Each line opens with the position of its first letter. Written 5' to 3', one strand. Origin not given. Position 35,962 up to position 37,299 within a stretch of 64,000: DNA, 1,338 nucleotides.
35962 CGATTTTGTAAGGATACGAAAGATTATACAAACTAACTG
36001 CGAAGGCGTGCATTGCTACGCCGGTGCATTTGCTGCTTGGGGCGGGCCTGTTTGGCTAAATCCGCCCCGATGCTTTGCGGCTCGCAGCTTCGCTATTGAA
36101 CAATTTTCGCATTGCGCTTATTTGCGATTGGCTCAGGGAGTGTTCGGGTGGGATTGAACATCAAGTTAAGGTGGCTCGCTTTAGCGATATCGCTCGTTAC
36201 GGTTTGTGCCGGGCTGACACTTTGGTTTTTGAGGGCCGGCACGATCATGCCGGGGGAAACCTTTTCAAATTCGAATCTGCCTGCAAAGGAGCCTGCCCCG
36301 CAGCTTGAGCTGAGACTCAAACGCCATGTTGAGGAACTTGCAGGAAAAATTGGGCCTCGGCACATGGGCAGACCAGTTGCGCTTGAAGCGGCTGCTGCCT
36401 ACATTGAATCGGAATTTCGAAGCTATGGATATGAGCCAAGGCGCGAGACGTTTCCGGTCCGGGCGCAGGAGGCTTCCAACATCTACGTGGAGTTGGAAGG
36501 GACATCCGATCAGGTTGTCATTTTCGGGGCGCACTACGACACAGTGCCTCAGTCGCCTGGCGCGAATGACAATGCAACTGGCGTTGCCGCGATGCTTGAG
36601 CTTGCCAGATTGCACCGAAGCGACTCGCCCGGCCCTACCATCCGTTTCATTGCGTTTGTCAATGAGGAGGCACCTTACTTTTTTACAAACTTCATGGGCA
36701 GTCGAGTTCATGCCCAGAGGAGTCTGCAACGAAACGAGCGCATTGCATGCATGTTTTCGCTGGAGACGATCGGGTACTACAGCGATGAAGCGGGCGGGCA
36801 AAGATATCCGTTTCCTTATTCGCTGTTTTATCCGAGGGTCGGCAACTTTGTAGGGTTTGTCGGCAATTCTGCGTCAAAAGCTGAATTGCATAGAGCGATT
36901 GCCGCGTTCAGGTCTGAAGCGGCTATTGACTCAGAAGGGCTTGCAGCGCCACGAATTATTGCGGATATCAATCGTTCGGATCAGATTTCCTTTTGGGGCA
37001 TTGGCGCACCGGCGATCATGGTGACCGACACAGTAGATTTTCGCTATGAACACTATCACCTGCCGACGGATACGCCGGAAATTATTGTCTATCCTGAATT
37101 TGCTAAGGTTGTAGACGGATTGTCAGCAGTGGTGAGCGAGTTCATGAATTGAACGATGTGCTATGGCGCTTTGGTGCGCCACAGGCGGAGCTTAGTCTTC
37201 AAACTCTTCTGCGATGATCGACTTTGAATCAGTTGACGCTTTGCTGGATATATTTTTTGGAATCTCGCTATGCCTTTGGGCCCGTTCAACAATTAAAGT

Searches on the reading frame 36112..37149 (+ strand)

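Call 62: search_protein_families(library=pfam, proteins=[window:36112-37149:+], max_evalue=0.01)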
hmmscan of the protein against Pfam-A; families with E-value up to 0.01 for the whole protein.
window:36112-37149:+ (346 aa): 2 families
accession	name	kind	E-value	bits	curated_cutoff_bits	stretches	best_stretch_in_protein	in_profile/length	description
PF04389.22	Peptidase_M28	-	1.9e-27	96.7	21.3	1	123-339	1-191/193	Peptidase family M28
PF01546.33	Peptidase_M20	-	2.3e-07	31.4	24.6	1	137-216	1-94/206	Peptidase family M20/M25/M40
